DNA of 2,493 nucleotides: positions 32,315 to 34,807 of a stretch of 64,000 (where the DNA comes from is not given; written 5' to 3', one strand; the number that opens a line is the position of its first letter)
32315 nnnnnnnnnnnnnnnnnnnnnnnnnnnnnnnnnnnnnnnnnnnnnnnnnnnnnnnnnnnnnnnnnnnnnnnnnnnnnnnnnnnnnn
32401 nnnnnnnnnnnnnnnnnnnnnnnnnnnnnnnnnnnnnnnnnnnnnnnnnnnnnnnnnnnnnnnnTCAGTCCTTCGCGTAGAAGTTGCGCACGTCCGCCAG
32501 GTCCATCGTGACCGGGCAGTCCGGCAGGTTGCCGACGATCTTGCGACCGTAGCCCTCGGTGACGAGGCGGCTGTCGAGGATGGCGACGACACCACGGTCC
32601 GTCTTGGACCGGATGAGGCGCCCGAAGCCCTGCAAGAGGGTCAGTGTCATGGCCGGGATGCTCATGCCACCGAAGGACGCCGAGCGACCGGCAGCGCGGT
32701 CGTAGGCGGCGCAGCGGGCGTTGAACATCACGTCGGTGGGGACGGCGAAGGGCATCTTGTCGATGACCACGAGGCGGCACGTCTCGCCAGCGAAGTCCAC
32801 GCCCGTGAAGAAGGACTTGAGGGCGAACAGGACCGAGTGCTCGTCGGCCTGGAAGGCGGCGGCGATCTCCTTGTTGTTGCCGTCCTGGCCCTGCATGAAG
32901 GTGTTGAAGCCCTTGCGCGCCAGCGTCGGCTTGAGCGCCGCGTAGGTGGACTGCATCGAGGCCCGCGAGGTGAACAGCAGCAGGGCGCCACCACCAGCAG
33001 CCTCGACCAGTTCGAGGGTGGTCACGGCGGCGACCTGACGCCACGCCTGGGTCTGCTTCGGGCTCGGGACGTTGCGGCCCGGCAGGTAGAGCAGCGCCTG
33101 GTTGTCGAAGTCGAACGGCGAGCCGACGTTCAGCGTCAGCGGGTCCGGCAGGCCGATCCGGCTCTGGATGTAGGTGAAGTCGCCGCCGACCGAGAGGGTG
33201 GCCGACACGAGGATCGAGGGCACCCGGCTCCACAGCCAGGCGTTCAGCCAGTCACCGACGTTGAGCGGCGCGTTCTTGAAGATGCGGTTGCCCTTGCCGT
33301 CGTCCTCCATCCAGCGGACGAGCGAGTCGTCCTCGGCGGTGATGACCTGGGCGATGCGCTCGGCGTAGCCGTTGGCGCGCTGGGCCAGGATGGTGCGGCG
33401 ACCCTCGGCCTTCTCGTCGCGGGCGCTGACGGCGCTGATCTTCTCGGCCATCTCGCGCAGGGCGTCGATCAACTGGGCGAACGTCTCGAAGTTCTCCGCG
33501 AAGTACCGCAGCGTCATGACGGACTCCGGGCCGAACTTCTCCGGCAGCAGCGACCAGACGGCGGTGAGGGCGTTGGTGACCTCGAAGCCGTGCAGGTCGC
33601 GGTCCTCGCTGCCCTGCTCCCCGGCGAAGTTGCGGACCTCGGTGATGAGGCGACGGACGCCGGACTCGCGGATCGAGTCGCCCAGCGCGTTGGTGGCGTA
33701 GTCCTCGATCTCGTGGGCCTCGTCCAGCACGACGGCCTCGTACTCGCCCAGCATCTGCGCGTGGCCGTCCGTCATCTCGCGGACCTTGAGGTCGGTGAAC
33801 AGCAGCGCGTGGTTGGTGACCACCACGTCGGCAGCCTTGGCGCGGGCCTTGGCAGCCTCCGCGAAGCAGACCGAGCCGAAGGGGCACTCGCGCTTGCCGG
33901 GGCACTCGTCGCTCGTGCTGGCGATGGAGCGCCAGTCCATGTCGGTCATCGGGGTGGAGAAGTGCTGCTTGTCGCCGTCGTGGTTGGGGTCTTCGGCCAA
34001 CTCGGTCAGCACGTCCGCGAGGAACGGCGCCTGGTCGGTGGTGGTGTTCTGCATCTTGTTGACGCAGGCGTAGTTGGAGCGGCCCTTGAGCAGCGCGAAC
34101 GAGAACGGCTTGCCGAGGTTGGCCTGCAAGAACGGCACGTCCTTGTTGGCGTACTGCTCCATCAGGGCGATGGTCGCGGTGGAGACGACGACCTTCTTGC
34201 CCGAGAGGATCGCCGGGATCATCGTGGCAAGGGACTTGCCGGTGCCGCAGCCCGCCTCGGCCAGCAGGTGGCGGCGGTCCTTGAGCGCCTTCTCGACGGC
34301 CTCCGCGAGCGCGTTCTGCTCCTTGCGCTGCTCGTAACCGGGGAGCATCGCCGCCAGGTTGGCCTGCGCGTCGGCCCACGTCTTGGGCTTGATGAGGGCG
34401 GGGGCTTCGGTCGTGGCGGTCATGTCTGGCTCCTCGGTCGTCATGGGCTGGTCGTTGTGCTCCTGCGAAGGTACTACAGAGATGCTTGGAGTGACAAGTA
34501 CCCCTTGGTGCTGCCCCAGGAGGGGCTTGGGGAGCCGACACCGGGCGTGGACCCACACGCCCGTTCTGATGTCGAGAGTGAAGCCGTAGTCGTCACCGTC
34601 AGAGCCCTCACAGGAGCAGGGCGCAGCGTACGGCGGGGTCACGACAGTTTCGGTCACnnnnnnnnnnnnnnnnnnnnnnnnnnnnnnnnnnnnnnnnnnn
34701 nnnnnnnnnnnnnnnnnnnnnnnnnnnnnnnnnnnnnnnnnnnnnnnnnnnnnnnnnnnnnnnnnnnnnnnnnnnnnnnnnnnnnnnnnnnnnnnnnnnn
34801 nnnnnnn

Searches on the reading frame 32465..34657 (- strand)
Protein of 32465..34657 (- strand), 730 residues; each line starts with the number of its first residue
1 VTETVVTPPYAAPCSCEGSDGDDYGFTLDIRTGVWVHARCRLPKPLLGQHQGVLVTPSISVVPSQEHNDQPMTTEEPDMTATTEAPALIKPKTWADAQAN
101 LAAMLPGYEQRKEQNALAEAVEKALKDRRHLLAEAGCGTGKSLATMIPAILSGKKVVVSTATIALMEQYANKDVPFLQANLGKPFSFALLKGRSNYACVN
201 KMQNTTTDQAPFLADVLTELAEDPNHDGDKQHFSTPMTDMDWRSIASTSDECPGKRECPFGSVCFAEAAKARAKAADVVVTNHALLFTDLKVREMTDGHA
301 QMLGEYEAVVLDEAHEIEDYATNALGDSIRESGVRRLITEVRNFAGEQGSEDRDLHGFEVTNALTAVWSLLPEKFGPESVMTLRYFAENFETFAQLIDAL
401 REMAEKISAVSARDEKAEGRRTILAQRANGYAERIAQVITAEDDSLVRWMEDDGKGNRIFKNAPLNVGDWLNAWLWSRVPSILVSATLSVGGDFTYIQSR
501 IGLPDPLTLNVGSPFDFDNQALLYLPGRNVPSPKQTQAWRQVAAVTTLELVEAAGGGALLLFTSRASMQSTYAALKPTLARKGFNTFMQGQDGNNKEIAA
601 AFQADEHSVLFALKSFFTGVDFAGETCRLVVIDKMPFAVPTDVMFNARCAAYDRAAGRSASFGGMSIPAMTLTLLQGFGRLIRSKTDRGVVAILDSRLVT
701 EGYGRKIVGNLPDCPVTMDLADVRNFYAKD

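Call 10: search_protein_families(library=pfam, proteins=[window:32465-34657:-], max_evalue=0.01)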
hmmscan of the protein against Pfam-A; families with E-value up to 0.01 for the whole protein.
window:32465-34657:- (730 aa): 4 families
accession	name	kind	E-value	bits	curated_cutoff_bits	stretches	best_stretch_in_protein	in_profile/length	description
PF13307.12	Helicase_C_2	-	4.9e-38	131.3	25.3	1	548-712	2-168/170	Helicase C-terminal domain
PF00270.35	DEAD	-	1.4e-11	44.9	26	1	119-186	6-77/167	DEAD/DEAH box helicase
PF06733.21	DEAD_2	-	0.00021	21.4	21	1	255-331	103-169/172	DEAD_2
PF04851.21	ResIII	-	0.00048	20.5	22.5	0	110-319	4-139/164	Type III restriction enzyme, res subunit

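Call 11: search_protein_families(library=phrogs, proteins=[window:32465-34657:-], max_evalue=0.001)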
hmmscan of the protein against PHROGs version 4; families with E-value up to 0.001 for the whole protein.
window:32465-34657:- (730 aa): 1 family
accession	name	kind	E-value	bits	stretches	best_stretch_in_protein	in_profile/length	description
phrog_2488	-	DNA, RNA and nucleotide metabolism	5.9e-60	204.6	1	107-697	18-556/579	DNA helicase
